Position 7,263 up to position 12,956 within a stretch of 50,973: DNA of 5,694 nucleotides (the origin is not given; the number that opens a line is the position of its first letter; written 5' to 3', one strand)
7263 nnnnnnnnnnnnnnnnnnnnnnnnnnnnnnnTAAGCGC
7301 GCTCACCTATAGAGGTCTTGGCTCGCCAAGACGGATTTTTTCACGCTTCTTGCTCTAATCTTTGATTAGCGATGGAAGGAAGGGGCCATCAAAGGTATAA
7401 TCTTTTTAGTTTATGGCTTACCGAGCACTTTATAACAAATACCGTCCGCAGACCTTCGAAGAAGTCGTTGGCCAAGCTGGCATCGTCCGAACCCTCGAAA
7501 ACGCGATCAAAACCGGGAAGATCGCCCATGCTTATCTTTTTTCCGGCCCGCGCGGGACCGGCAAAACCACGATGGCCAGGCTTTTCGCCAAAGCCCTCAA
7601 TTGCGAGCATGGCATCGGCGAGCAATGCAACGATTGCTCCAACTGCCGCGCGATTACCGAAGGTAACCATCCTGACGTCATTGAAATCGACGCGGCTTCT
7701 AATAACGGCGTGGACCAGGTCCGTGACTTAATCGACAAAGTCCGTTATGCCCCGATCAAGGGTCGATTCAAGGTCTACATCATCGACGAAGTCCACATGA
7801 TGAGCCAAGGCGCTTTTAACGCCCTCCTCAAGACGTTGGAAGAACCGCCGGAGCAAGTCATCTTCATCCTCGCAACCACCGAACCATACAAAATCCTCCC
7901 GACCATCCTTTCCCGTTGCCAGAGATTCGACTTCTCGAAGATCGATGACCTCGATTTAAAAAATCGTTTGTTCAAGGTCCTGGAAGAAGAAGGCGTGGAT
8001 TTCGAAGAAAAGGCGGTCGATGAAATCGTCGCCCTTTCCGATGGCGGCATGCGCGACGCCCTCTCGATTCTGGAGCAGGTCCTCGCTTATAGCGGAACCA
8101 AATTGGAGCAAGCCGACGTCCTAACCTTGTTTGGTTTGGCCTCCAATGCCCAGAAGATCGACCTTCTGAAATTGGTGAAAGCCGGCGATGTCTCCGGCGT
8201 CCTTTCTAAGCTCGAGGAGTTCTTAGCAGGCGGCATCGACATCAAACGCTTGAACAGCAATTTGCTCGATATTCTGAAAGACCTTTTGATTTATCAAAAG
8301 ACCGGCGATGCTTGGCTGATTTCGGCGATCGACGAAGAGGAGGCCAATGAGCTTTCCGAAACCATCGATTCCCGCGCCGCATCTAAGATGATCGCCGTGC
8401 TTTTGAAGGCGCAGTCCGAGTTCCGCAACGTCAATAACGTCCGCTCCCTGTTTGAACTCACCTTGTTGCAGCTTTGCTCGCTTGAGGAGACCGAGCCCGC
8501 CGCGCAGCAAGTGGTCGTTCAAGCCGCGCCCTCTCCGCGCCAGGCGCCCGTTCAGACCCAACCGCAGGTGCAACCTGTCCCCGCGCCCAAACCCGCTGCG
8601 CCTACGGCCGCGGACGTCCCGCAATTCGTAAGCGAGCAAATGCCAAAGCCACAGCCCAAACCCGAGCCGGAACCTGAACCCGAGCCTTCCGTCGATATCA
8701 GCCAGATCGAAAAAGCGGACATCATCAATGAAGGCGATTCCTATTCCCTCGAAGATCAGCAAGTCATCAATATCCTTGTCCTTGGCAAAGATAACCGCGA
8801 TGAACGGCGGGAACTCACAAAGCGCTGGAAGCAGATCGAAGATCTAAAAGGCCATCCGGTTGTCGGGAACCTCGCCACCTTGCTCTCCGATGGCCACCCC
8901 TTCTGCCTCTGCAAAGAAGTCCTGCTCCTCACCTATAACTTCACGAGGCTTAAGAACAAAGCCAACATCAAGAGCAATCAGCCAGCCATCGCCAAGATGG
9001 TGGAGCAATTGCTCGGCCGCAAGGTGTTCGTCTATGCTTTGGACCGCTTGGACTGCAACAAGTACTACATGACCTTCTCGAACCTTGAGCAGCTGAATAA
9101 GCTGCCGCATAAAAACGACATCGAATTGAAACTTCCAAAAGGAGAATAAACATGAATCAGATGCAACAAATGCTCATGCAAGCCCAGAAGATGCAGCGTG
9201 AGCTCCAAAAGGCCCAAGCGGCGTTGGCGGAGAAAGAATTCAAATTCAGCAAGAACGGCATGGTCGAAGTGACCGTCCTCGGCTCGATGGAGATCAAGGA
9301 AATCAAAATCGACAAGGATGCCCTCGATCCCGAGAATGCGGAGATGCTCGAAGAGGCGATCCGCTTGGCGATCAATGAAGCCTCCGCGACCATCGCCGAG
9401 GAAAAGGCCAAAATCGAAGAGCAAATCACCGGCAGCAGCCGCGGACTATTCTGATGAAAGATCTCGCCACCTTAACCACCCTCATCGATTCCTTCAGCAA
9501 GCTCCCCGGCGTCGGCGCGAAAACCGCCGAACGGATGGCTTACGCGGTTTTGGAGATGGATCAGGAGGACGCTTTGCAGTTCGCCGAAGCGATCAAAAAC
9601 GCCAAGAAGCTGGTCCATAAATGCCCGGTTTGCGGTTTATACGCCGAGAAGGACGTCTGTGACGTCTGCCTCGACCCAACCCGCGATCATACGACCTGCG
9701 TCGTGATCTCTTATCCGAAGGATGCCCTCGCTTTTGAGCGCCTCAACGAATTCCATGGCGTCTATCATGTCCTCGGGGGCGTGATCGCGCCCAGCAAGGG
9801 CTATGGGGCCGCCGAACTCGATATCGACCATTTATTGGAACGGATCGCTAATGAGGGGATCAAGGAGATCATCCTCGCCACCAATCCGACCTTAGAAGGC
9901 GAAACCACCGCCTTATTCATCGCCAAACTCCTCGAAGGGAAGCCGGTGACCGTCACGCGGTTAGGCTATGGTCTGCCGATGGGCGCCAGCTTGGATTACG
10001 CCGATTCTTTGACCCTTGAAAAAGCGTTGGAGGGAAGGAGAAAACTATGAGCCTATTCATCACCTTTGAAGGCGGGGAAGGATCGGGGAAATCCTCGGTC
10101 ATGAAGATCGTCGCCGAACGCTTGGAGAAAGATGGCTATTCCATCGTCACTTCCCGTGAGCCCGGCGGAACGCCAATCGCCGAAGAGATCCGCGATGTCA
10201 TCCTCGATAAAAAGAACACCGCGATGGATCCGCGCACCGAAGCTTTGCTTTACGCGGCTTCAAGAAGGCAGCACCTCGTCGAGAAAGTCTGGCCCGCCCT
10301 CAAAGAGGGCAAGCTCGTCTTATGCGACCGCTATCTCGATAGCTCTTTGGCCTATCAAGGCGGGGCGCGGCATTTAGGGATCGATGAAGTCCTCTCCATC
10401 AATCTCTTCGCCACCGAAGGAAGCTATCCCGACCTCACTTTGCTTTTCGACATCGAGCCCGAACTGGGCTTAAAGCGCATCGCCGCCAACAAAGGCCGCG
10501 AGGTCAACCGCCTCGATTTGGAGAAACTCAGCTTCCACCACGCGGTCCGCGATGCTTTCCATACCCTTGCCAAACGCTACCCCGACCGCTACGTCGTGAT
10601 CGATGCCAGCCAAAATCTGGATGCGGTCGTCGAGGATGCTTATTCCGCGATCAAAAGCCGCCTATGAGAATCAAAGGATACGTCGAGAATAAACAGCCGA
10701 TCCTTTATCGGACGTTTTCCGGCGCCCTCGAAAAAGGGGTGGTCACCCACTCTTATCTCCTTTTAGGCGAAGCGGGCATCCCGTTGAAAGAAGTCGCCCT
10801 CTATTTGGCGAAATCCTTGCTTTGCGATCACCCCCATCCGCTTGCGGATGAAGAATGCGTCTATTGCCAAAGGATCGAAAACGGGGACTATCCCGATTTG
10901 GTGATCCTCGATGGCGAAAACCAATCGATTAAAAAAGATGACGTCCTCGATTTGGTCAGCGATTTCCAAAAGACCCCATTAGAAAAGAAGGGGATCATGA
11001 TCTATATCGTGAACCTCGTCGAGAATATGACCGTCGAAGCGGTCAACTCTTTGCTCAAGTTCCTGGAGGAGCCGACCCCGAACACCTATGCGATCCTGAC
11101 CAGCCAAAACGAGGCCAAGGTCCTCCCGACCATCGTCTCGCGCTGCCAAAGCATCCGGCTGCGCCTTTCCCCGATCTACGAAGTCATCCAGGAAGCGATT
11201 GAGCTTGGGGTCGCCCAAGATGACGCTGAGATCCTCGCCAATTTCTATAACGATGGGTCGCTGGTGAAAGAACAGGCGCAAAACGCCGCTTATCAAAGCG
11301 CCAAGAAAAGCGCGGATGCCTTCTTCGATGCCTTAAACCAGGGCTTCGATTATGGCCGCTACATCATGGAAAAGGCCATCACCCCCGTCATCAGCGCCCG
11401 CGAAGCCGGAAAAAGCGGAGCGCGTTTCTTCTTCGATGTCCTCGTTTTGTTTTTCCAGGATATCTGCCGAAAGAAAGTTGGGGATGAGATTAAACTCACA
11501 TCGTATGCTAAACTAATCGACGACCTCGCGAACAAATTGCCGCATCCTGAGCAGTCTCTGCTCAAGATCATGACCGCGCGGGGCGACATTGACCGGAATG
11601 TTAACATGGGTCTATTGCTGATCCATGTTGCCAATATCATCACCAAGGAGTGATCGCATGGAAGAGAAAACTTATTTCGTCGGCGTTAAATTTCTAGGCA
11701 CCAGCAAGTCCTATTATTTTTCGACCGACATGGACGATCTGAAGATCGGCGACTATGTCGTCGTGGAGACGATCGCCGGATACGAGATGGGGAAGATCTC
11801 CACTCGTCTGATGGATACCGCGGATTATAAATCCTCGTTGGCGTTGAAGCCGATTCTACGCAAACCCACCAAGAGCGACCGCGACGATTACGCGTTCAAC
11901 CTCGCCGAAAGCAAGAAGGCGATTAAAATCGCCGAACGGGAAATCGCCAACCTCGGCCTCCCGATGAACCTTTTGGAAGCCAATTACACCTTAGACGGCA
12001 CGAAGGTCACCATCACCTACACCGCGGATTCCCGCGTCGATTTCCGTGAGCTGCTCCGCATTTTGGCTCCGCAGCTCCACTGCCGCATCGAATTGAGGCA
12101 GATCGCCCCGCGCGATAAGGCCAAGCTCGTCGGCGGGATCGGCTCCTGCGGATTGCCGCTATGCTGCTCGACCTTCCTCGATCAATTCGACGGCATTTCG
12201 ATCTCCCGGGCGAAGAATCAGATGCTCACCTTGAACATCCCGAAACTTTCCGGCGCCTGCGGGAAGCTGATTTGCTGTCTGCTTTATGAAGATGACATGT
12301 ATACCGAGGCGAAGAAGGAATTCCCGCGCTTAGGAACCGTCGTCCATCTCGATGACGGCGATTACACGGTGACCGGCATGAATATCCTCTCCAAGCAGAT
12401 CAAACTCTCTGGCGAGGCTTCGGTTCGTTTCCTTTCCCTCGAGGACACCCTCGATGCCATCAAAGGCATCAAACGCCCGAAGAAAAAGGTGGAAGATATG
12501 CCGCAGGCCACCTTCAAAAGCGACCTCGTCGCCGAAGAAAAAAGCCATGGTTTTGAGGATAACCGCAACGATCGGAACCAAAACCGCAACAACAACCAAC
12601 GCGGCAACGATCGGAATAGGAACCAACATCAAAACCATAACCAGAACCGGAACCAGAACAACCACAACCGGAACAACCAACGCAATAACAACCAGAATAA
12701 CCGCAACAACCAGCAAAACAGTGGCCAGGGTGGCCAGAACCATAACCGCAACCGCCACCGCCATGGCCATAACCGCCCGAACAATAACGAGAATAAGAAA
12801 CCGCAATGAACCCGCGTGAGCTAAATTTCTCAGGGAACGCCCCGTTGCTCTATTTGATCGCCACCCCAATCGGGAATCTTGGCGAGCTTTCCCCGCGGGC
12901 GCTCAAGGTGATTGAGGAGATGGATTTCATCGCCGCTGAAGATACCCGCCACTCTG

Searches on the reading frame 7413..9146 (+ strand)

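Call 55: search_protein_families(library=pfam, max_evalue=0.00001, proteins=[window:7413-9146:+])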
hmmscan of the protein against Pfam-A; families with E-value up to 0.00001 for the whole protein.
window:7413-9146:+ (578 aa): 8 families
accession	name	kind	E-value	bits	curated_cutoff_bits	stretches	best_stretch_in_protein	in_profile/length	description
PF13177.12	DNA_pol3_delta2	-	1.8e-53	181.3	27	1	21-177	2-160/161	DNA polymerase III, delta subunit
PF12169.13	DNA_pol3_gamma3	-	5.2e-17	62.4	24.4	1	232-363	2-136/143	DNA polymerase III subunits gamma and tau domain III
PF00004.35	AAA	-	1.1e-14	55.4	21.2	1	42-172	2-126/131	ATPase family associated with various cellular activities (AAA)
PF22608.2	DNAX_ATPase_lid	-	1.4e-11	44.4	27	1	183-228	3-48/49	DNA polymerase III clamp loader subunit, ATPase lid domain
PF13401.12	AAA_22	-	2.4e-07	31.6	27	1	42-155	9-122/130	AAA domain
PF05496.18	RuvB_N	-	1.1e-06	29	27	0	11-65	2-60/159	Holliday junction DNA helicase RuvB P-loop domain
PF07728.20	AAA_5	-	2.3e-06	28.1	22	1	42-144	3-92/139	AAA domain (dynein-related subfamily)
PF13604.12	AAA_30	-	5.2e-06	26.8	27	0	41-152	21-122/191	AAA domain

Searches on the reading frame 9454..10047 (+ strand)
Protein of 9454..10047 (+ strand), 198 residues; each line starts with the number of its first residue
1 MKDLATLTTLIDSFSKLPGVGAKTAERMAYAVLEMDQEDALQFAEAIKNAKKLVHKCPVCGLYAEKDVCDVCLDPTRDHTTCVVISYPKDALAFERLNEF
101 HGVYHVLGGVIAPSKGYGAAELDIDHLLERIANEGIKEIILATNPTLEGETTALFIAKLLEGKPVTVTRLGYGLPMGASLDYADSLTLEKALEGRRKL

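Call 74: search_protein_families(library=pfam, max_evalue=0.00001, proteins=[window:9454-10047:+])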
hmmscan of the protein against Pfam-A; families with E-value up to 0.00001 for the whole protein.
window:9454-10047:+ (198 aa): 4 families
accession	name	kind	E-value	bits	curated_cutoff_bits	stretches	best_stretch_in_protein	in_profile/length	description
PF13662.12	Toprim_4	-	2e-20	73.2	25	1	83-170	4-84/85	Toprim domain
PF21176.3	RecR_HhH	-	4e-18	65.4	27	1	8-50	2-44/45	RecR, helix-hairpin-helix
PF21175.2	RecR_C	-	1.5e-11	43.9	22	1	173-196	1-24/24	RecR, C-terminal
PF01751.28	Toprim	-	2.3e-09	37.8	23.1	1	84-169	4-95/96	Toprim domain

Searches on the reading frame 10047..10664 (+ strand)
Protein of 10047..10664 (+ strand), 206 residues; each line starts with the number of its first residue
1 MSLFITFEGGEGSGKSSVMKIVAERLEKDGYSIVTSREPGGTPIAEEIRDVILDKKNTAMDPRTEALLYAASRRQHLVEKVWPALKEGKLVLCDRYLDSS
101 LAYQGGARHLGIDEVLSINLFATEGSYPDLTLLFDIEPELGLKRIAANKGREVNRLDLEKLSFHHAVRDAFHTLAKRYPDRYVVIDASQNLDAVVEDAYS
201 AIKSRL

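Call 74: search_protein_families(library=pfam, max_evalue=0.00001, proteins=[window:10047-10664:+])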
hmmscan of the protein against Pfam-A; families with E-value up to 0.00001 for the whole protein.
window:10047-10664:+ (206 aa): 2 families
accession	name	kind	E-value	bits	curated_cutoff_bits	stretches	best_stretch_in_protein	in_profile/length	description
PF02223.23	Thymidylate_kin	-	9.8e-55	185.5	27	1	7-197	1-184/185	Thymidylate kinase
PF13521.12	AAA_28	-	1.3e-07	32.5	27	1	5-173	2-148/164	AAA domain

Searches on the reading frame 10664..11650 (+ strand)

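Call 74: search_protein_families(library=pfam, max_evalue=0.00001, proteins=[window:10664-11650:+])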
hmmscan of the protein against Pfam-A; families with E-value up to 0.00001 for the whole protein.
window:10664-11650:+ (329 aa): 1 family
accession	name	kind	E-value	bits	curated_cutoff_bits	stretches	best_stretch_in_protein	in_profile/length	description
PF13177.12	DNA_pol3_delta2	-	4e-48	163.9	27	1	11-167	2-158/161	DNA polymerase III, delta subunit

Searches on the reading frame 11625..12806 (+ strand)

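Call 55: search_protein_families(library=pfam, max_evalue=0.00001, proteins=[window:11625-12806:+])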
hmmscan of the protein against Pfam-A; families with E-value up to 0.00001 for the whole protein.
window:11625-12806:+ (394 aa): 1 family
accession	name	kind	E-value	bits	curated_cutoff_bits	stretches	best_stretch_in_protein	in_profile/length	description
PF04468.17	PSP1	-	2.8e-26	92.1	27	1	75-160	1-86/86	PSP1 C-terminal conserved region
